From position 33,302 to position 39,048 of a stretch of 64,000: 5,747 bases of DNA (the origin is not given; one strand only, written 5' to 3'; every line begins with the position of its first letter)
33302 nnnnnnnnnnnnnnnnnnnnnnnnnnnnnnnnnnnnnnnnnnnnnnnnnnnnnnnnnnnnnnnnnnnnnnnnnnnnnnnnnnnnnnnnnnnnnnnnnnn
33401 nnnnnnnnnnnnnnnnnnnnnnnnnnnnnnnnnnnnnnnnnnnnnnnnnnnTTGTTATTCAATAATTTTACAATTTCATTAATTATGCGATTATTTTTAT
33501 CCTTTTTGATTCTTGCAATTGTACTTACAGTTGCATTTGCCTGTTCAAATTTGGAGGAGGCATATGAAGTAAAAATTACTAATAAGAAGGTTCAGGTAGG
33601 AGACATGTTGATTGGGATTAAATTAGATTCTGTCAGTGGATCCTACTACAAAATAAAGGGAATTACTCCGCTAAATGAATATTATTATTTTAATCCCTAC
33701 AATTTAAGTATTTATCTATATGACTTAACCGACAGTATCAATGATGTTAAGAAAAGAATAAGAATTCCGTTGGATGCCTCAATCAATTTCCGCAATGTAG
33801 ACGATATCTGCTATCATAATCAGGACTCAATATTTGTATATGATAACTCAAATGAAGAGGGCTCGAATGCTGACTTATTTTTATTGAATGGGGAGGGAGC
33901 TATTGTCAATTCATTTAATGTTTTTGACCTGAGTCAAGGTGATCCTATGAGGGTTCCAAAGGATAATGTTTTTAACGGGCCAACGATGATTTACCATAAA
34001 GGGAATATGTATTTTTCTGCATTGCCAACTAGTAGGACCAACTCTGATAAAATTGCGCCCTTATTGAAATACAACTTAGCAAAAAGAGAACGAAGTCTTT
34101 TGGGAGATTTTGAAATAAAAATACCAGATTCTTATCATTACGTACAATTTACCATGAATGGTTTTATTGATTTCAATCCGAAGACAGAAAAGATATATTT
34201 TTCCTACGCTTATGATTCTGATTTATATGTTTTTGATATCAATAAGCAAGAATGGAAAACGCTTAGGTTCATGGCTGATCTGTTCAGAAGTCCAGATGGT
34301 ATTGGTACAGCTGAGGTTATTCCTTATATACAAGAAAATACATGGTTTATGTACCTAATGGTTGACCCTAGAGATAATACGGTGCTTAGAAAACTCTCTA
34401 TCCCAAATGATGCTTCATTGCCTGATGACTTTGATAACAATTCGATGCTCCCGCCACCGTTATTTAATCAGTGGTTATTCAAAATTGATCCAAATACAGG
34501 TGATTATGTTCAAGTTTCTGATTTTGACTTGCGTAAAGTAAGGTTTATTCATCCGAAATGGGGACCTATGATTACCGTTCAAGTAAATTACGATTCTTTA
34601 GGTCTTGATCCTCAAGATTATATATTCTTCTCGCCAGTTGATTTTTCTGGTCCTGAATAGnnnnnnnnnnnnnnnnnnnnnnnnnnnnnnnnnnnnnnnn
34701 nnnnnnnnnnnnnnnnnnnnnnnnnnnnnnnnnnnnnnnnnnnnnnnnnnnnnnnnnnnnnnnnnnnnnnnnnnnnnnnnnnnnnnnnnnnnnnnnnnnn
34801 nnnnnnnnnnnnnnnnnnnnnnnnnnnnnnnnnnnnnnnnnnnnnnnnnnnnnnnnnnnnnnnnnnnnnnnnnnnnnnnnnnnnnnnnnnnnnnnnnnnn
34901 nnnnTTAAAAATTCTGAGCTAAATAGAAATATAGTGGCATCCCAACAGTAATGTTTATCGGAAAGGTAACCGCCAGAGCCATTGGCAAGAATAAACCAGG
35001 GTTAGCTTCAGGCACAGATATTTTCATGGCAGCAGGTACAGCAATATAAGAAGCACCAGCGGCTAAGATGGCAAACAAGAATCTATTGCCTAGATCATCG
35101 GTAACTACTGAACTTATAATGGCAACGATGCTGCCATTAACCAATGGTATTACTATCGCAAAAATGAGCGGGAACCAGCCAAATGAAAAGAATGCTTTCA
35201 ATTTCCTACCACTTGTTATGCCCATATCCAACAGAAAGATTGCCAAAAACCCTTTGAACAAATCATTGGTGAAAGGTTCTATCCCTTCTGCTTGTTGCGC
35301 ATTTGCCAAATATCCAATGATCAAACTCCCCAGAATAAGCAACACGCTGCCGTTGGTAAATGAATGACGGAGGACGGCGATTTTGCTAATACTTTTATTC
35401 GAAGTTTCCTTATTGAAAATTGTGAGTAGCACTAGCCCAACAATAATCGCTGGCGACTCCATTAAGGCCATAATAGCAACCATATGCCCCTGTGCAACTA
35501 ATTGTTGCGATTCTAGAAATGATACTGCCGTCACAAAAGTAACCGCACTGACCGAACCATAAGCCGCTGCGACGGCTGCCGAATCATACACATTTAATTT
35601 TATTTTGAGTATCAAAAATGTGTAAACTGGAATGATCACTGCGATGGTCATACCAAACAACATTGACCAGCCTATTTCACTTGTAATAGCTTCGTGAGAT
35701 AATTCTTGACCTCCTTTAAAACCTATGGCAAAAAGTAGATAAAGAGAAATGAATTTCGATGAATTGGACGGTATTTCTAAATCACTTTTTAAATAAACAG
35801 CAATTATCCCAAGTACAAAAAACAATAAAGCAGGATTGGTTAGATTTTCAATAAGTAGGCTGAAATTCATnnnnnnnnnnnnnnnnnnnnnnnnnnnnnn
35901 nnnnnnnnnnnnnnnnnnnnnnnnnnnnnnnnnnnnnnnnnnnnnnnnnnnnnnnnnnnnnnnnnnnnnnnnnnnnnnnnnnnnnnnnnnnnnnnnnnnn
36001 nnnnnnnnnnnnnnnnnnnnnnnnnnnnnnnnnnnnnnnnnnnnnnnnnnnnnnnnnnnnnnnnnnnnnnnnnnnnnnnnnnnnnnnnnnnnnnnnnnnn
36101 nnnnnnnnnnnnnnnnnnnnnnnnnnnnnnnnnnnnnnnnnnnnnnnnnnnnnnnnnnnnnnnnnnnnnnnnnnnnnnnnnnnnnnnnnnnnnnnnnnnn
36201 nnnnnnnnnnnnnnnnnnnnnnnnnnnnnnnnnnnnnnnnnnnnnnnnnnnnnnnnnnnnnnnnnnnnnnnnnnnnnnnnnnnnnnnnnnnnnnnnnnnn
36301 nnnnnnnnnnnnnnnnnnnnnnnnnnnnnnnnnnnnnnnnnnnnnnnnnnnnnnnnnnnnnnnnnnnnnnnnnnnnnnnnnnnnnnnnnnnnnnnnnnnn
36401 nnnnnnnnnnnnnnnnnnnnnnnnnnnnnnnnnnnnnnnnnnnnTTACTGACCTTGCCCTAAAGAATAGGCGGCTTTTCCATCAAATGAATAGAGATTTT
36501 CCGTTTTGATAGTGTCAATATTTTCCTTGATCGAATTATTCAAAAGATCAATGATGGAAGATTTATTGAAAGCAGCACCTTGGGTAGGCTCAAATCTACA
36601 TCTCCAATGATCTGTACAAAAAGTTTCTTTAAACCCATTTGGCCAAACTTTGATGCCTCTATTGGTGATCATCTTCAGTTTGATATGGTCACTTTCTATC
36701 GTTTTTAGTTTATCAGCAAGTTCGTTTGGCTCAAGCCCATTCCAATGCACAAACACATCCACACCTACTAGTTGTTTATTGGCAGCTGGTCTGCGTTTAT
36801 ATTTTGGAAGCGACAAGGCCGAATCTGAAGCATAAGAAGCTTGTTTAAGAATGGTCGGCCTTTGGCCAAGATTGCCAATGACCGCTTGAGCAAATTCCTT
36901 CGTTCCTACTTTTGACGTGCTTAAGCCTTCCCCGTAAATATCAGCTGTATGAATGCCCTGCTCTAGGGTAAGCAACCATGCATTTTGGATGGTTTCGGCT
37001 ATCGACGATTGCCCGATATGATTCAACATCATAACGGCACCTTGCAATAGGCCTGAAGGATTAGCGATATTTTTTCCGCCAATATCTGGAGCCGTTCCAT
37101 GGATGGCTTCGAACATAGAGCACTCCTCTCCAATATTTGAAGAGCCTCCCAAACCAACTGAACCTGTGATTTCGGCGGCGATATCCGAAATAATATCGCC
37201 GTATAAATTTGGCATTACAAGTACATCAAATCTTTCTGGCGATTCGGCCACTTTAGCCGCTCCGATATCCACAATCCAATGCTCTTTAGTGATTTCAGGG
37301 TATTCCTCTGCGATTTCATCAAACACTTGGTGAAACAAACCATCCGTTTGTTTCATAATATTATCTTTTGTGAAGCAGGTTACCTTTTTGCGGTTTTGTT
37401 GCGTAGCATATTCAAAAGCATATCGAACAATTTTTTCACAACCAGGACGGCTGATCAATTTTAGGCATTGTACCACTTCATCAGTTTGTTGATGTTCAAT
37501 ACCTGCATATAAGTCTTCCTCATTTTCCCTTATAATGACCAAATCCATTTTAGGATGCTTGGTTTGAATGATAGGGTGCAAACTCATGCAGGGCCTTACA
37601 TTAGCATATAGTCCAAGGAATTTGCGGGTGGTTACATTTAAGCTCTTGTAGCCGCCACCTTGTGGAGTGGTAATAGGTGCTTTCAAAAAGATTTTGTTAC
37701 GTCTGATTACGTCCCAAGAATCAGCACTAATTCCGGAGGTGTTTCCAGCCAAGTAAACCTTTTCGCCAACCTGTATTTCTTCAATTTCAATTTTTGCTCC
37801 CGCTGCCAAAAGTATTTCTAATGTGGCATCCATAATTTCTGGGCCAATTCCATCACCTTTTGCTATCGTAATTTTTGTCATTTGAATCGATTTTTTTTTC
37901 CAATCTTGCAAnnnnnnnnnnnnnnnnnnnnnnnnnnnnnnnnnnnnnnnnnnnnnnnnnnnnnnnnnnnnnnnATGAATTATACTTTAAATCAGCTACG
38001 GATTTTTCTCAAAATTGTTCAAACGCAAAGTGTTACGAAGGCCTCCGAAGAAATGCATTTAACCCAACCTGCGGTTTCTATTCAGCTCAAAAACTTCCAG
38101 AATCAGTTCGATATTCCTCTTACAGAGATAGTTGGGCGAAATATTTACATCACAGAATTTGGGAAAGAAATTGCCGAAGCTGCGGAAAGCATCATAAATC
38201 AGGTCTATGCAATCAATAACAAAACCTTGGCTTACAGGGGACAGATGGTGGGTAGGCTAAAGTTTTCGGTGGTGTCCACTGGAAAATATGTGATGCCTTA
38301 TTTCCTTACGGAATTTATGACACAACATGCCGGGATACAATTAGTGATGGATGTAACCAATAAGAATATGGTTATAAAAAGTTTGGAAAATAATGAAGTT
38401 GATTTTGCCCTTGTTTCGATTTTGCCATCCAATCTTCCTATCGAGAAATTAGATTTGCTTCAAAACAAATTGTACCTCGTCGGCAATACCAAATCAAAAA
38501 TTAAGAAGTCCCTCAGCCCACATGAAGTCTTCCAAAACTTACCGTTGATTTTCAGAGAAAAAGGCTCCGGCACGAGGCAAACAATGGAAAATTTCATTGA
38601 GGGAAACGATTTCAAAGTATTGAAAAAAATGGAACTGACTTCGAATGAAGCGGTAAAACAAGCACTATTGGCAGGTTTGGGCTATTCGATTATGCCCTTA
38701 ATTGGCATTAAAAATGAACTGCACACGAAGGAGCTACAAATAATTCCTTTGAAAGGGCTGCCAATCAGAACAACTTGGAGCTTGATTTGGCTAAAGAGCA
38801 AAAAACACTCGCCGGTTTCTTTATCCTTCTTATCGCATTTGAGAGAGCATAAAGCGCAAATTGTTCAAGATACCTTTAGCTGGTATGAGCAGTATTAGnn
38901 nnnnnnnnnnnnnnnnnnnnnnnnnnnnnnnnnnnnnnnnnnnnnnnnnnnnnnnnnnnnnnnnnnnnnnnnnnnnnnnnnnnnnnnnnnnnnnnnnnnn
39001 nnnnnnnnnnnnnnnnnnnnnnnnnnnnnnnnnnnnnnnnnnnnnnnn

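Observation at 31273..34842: Cassette of about 3.3 kb bracketed by two diverged copies of the same gene end: footprint of horizontal insertion or replacement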

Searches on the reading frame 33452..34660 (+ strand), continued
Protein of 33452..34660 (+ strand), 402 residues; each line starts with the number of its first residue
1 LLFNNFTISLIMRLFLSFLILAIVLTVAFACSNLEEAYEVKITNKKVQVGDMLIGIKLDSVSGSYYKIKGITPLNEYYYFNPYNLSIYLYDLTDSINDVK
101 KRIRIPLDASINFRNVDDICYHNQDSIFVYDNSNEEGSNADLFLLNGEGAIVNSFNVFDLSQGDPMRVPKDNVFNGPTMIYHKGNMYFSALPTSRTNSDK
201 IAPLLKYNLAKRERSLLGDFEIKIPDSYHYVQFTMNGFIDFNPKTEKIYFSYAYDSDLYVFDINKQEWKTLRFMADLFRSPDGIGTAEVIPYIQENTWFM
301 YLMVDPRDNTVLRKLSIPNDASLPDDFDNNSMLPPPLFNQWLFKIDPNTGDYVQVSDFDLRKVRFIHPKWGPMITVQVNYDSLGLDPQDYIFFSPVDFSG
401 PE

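Call 74: find_encoding_contigs(protein=P0131, flank=8000, max_places=4)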
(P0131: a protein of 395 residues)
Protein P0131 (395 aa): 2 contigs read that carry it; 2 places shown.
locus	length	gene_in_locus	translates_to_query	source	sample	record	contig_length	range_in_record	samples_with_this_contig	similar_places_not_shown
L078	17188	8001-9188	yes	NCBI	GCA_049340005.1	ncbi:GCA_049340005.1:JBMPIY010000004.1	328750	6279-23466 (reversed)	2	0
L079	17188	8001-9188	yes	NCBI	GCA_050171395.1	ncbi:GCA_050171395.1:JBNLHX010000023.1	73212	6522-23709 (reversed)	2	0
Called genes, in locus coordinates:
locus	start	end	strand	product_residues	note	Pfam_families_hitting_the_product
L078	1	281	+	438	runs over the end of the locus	PF01523:PmbA_TldD_1st, PF19290:PmbA_TldD_2nd (weak), PF19289:PmbA_TldD_3rd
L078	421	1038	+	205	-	PF13709:DUF4159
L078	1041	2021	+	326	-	PF20030:bpMoxR, PF00004:AAA (weak), PF07726:AAA_3, PF07728:AAA_5, PF17863:AAA_lid_2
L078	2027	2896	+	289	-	PF01882:DUF58, PF13519:VWA_2 (weak)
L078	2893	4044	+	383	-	PF07584:BatA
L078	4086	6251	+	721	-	-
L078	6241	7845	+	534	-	-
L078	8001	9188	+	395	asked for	-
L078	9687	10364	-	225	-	-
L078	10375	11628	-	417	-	PF00005:ABC_tran, PF13304:AAA_21 (faint), PF14524:Wzt_C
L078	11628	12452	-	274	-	PF01061:ABC2_membrane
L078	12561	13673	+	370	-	PF01370:Epimerase, PF04321:RmlD_sub_bind, PF16363:GDP_Man_Dehyd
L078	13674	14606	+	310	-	PF01370:Epimerase, PF04321:RmlD_sub_bind, PF16363:GDP_Man_Dehyd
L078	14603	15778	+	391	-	-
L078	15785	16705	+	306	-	PF00294:PfkB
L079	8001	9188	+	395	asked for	-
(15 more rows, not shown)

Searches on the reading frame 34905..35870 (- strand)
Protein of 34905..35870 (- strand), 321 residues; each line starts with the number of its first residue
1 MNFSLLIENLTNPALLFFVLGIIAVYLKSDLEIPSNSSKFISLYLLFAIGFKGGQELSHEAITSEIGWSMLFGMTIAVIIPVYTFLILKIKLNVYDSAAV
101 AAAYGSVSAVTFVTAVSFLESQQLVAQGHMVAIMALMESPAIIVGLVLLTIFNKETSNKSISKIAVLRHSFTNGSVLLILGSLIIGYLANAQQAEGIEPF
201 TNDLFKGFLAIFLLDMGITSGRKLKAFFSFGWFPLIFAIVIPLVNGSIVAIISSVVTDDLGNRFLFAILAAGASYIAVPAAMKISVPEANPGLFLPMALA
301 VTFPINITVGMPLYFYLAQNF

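Call 6: search_protein_families(library=pfam, proteins=[window:34905-35870:-], max_evalue=0.01)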
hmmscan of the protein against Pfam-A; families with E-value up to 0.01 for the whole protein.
window:34905-35870:- (321 aa): 1 family
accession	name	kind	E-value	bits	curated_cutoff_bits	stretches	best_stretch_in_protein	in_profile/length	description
PF05982.17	Sbt_1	-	4.5e-113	378.1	27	1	13-319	1-308/308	Na+-dependent bicarbonate transporter superfamily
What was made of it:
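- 34905..35870 (-): sbtA-like transporter gene (PF05982), the conserved right neighbour. Its stop codon lies 62 nt from the orphan's stop. Call 6.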

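Call 7: search_protein_families(library=ncbifam, proteins=[window:34905-35870:-], max_evalue=0.01)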
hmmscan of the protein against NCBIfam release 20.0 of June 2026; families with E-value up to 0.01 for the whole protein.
window:34905-35870:- (321 aa): 0 families

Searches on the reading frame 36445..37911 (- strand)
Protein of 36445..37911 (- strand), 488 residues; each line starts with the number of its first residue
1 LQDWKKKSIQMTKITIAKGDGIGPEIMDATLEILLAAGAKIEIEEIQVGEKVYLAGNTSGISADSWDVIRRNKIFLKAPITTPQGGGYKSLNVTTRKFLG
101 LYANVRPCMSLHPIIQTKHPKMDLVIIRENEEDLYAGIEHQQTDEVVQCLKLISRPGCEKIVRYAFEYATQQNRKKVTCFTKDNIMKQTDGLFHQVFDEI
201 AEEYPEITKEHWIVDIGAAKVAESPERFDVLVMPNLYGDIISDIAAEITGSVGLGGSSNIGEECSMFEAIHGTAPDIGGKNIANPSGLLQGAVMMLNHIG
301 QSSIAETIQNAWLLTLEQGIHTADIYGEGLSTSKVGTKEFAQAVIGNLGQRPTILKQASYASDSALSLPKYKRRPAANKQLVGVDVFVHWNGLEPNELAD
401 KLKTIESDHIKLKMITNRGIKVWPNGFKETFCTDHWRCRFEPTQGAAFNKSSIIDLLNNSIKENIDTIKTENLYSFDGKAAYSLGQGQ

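Call 6: search_protein_families(library=pfam, proteins=[window:36445-37911:-], max_evalue=0.01)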
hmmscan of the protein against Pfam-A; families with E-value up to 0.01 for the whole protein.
window:36445-37911:- (488 aa): 2 families
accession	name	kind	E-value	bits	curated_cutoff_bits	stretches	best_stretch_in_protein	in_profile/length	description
PF00180.25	Iso_dh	-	1.8e-93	314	27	1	13-344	1-348/348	Isocitrate/isopropylmalate dehydrogenase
PF18324.6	Isocitrate_DH_C_bact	-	3.8e-48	162.6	25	1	379-488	1-110/110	Bacterial isocitrate dehydrogenase, C-terminal domain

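Call 7: search_protein_families(library=ncbifam, proteins=[window:36445-37911:-], max_evalue=0.01)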
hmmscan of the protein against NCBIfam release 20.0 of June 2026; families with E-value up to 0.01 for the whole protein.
window:36445-37911:- (488 aa): 18 families
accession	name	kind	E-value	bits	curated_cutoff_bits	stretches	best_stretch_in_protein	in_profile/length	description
NF006673.0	PRK09222.1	equivalog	4.5e-237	787.7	509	1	10-488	3-482/482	NADP-dependent isocitrate dehydrogenase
TIGR02924.1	ICDH_alpha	equivalog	3.4e-215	715.5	561.35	1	12-482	1-473/473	isocitrate dehydrogenase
NF006529.0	PRK08997.1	equivalog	1e-96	323.8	510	1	12-347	4-334/335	isocitrate dehydrogenase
TIGR00175.1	mito_nad_idh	equivalog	9.3e-96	320.9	432.4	1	12-345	4-331/334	isocitrate dehydrogenase (NAD(+))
TIGR02088.1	LEU3_arch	subfamily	4.6e-90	302.1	409.8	1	15-335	2-319/324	isopropylmalate/isohomocitrate dehydrogenases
NF040626.1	AksF2_Meth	equivalog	4.9e-84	282.4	540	1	11-329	1-317/333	homoisocitrate dehydrogenase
NF040619.1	AksF_Meth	equivalog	3.5e-77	259.8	500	1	11-337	1-341/343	homoisocitrate dehydrogenase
TIGR00183.1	prok_nadp_idh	equivalog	4.8e-65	220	567.3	3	14-148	29-173/417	isocitrate dehydrogenase (NADP(+))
NF005036.0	PRK06451.1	equivalog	1.5e-62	211.7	484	3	215-346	276-406/412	NADP-dependent isocitrate dehydrogenase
NF002898.0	PRK03437.1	equivalog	2.8e-62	211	393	1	11-338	4-340/347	3-isopropylmalate dehydrogenase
TIGR02089.1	TTC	equivalog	3.9e-62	210.2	470.4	1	12-336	4-345/352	tartrate dehydrogenase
NF006048.0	PRK08194.1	equivalog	3.3e-60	204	501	1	10-345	2-346/352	tartrate dehydrogenase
NF040855.1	iso_homocit_dh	equivalog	2e-57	195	680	1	11-330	1-307/345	isocitrate--homoisocitrate dehydrogenase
NF005425.0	PRK07006.1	equivalog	4.5e-57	193.7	490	3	14-148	29-174/416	NADP-dependent isocitrate dehydrogenase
TIGR00169.1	leuB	equivalog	6.3e-50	170.1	353.2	1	94-341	91-346/349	3-isopropylmalate dehydrogenase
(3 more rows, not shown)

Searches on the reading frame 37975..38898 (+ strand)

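Call 6: search_protein_families(library=pfam, proteins=[window:37975-38898:+], max_evalue=0.01)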
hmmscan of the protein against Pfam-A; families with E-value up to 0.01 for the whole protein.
window:37975-38898:+ (307 aa): 3 families
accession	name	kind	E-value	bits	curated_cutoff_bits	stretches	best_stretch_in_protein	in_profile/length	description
PF03466.25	LysR_substrate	-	1.6e-34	119.5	28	1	89-292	2-207/209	LysR substrate binding domain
PF00126.33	HTH_1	-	1.3e-15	57.5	26.6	1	5-64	1-60/60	Bacterial regulatory helix-turn-helix protein, lysR family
PF12849.12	PBP_like_2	-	0.00043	20.6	27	1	94-213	11-160/267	PBP superfamily domain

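Call 7: search_protein_families(library=ncbifam, proteins=[window:37975-38898:+], max_evalue=0.01)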
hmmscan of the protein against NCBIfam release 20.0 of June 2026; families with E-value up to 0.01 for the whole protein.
window:37975-38898:+ (307 aa): 55 families (the best 25 are shown)
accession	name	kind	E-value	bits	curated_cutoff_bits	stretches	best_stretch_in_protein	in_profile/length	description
NF045990.1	TransRegCbbRRhodb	equivalog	9.1e-51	172.7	450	1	4-295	7-302/304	LysR family regulator CbbR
NF040786.1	LysR_Sec_metab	equivalog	3.1e-48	164.3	250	1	5-291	3-296/298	selenium metabolism-associated LysR family transcriptional regulator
TIGR03339.1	phn_lysR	subfamily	1.1e-39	136.4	341.1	1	7-287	1-277/279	aminoethylphosphonate catabolism associated LysR family transcriptional regulator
NF040889.1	trans_reg_YeiE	equivalog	1.5e-38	132.7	480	1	1-288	1-285/288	DNA-binding transcriptional regulator YeiE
NF008095.0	PRK10837.1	subfamily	9.9e-34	116.9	281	1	1-291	1-288/290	LysR family transcriptional regulator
NF053705.1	TransRegGltCGpos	equivalog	2.5e-24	86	350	1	5-292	3-292/300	glutamate biosynthesis transcriptional regulator GltC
NF008416.0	PRK11242.1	equivalog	1.4e-23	83.6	277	1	5-298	3-296/300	transcriptional regulator CynR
NF047520.1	trans_act_CidR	equivalog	2e-23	83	415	1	5-292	3-291/292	cidABC operon transcriptional activator CidR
NF058504.1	TransRegCcpCBac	equivalog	2.5e-23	82.9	400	1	6-261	4-253/287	transcriptional regulator CcpC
NF008722.0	PRK11716.1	equivalog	2.5e-21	76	246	1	5-260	3-261/293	HTH-type transcriptional activator IlvY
NF050018.1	StrsTransRegOxyRFcella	equivalog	2.8e-18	66.4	500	1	8-251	6-250/289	oxidative stress transcriptional regulator OxyR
NF041036.1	decaheme_TF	subfamily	1.6e-17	64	210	1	7-292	5-295/301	multiheme cytochrome-associated LysR family transcriptional regulator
NF008352.0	PRK11139.1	subfamily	2.4e-17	63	288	1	5-285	8-284/305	transcriptional regulator GcvA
NF008410.0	PRK11233.1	equivalog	1.2e-16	60.7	309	1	5-242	3-240/305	nitrogen assimilation transcriptional regulator NAC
NF008361.0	PRK11151.1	equivalog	1.7e-16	60.3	329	1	12-266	10-267/305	DNA-binding transcriptional regulator OxyR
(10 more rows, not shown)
